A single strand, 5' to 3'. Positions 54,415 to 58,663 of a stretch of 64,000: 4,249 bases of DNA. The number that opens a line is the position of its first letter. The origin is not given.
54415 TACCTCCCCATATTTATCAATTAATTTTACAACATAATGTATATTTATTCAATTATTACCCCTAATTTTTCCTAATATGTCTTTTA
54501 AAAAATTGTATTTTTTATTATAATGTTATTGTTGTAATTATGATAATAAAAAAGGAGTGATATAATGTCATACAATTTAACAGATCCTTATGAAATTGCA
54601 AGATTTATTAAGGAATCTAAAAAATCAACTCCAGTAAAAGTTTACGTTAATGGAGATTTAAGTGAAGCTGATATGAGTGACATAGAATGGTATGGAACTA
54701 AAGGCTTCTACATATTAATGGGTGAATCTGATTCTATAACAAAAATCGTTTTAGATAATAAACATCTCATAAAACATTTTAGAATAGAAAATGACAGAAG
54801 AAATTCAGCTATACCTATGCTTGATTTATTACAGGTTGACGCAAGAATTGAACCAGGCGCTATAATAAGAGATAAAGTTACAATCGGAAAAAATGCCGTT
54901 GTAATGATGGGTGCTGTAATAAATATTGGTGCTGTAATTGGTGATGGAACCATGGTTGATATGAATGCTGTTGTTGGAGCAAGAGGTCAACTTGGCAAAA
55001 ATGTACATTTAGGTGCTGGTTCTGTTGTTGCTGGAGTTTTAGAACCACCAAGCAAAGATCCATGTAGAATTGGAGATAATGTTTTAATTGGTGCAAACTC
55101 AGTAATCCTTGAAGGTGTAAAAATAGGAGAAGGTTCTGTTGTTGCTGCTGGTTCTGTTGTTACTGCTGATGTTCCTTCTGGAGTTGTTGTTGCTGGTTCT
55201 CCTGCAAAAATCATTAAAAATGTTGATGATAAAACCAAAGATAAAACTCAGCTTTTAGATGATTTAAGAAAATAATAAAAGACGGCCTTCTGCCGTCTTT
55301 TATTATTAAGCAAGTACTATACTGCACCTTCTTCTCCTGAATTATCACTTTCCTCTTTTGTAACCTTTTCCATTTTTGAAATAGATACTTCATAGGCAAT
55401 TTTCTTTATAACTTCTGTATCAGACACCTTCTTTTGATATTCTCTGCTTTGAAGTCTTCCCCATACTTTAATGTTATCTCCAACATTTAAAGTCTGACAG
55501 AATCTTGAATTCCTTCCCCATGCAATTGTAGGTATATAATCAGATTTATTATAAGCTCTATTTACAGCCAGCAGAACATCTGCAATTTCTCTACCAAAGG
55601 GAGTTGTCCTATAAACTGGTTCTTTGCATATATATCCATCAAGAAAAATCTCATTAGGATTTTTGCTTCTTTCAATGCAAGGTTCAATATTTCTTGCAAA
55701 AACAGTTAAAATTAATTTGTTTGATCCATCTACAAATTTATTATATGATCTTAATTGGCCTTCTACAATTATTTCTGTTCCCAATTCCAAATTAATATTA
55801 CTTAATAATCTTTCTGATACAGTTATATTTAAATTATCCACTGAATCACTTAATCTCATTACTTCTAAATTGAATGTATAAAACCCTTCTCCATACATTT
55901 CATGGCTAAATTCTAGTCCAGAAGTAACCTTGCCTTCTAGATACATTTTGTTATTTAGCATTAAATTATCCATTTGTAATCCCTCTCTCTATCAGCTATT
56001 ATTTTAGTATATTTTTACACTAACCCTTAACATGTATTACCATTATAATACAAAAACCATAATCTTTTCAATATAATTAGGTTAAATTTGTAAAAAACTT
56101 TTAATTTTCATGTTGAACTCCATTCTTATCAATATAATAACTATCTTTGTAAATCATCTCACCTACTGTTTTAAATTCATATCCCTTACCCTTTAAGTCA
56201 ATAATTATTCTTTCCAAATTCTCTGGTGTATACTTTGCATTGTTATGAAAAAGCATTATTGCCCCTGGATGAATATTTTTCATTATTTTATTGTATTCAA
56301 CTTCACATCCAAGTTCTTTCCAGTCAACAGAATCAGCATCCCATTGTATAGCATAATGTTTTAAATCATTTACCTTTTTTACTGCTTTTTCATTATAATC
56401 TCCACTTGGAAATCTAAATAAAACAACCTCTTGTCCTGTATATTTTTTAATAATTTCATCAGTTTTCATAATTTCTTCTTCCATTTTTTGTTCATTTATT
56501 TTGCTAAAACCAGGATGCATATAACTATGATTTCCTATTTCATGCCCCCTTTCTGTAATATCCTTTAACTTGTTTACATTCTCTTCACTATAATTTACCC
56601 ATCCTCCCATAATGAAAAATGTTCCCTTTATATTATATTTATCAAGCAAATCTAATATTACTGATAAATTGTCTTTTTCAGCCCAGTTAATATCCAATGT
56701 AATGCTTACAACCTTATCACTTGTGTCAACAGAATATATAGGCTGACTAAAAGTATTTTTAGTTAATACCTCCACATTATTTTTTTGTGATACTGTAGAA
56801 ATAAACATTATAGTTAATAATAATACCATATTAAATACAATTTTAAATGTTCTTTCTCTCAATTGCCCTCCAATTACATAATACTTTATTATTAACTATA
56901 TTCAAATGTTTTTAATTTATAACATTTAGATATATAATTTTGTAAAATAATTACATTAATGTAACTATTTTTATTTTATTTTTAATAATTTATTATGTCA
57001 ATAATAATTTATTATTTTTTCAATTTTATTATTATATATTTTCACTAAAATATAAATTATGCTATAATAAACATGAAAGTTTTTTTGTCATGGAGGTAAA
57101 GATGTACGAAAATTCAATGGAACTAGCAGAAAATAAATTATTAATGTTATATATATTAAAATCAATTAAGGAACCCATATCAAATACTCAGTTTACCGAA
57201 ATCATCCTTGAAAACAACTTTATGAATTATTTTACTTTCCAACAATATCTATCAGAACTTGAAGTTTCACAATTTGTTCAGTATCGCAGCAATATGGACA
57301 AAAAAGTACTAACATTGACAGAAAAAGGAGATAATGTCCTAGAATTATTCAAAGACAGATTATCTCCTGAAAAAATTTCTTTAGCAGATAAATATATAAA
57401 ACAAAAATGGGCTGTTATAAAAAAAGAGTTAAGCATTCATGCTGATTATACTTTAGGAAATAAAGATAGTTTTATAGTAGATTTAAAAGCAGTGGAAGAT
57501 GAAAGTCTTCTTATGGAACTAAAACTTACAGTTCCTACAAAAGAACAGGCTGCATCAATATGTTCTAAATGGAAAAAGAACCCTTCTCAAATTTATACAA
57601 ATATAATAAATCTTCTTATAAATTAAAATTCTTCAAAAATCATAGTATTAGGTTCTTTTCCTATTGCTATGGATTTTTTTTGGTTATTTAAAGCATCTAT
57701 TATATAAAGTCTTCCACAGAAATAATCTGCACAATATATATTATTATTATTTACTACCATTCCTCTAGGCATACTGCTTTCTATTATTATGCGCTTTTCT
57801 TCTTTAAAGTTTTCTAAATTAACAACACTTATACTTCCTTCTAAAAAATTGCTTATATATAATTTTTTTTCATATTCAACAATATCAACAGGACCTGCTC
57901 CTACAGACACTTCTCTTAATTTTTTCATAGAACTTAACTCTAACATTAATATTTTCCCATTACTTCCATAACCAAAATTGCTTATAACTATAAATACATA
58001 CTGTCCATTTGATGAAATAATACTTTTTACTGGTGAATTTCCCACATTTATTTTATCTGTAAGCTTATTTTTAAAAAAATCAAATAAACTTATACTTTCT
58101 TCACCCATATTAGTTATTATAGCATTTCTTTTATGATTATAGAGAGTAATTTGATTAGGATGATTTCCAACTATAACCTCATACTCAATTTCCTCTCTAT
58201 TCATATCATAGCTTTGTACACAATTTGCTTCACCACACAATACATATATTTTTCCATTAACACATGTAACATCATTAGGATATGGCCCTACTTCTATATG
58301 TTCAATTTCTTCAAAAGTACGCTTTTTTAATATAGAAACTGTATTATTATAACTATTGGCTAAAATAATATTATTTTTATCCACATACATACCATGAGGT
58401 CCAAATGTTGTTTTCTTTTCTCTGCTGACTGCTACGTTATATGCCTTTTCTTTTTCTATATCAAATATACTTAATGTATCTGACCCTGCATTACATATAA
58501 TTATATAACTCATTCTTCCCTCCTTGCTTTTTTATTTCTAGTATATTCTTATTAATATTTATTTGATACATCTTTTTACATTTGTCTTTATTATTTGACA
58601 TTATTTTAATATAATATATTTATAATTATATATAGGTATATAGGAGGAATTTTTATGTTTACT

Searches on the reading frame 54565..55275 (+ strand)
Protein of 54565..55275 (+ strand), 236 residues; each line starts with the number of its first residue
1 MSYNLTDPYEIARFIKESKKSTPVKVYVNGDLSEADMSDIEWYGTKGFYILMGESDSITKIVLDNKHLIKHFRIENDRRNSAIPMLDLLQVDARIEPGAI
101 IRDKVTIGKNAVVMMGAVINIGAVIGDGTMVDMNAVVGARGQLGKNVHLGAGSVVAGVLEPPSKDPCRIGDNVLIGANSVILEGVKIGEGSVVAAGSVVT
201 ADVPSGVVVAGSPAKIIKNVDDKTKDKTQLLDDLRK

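Call 43: search_protein_families(library=pfam, proteins=[window:54565-55275:+], max_evalue=0.00001)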
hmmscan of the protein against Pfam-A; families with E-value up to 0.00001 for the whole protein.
window:54565-55275:+ (236 aa): 4 families
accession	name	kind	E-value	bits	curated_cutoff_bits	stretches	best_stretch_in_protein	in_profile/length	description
PF08503.15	DapH_N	-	5e-30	104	27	1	6-88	1-86/86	Tetrahydrodipicolinate succinyltransferase N-terminal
PF00132.30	Hexapep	-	1.8e-23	81.6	27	2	166-200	1-35/36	Bacterial transferase hexapeptide (six repeats)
PF14602.12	Hexapep_2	-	3.3e-16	59.1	27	1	166-201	1-34/34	Hexapeptide repeat of succinyl-transferase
PF25084.1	LbH_EIF2B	-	1.3e-08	35.3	54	0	113-202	18-102/105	EIF2B subunit epsilon LbH domain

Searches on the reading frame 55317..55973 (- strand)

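Call 43: search_protein_families(library=pfam, proteins=[window:55317-55973:-], max_evalue=0.00001)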
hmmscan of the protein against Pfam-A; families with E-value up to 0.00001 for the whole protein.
window:55317-55973:- (218 aa): 1 family
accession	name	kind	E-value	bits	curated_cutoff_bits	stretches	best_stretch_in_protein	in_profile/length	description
PF00436.31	SSB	-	7e-23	81.1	26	1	107-199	2-99/104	Single-strand binding protein family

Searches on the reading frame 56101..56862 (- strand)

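Call 43: search_protein_families(library=pfam, proteins=[window:56101-56862:-], max_evalue=0.00001)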
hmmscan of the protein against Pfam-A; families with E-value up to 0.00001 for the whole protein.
window:56101-56862:- (253 aa): 2 families
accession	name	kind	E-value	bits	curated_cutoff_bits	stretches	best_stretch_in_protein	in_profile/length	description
PF01522.26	Polysacc_deac_1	-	3.4e-31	108.2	23.1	1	46-169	3-121/124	Polysaccharide deacetylase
PF22537.1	WbmS-like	-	2.9e-07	31.1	27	1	54-139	1-72/186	Polysaccharide deacetylase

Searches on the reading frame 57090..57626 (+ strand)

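Call 44: search_protein_families(library=pfam, proteins=[window:57090-57626:+], max_evalue=0.00001)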
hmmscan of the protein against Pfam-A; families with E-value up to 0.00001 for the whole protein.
window:57090-57626:+ (178 aa): 2 families
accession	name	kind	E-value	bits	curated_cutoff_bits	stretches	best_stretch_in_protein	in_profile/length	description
PF14277.12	DUF4364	-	2.1e-51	174.4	26.9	1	15-176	1-162/162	Domain of unknown function (DUF4364)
PF14947.12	HTH_45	-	9.6e-08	32.4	25.5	1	19-89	8-71/77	Winged helix-turn-helix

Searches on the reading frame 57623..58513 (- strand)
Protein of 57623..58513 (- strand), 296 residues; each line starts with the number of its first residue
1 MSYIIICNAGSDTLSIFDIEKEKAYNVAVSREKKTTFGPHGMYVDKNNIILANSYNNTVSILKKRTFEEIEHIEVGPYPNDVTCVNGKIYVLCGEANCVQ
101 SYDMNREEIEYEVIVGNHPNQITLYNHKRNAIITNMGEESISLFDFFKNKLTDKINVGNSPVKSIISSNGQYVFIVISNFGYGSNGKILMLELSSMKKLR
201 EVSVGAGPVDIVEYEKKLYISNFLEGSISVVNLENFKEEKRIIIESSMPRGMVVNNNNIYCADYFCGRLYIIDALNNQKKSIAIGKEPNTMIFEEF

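Call 44: search_protein_families(library=pfam, proteins=[window:57623-58513:-], max_evalue=0.00001)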
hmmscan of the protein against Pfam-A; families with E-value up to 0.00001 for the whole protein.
window:57623-58513:- (296 aa): 3 families
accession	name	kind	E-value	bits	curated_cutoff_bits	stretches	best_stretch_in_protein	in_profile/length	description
PF01436.27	NHL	-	3.3e-08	33.6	20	0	39-61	4-27/28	NHL repeat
PF10282.15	Lactonase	-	3.9e-06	26.8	21.7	0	3-175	156-307/344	Lactonase, 7-bladed beta-propeller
PF25174.1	Beta-prop_THOC3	-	4.5e-06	26.3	305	0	87-242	14-167/272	THOC3 beta-propeller domain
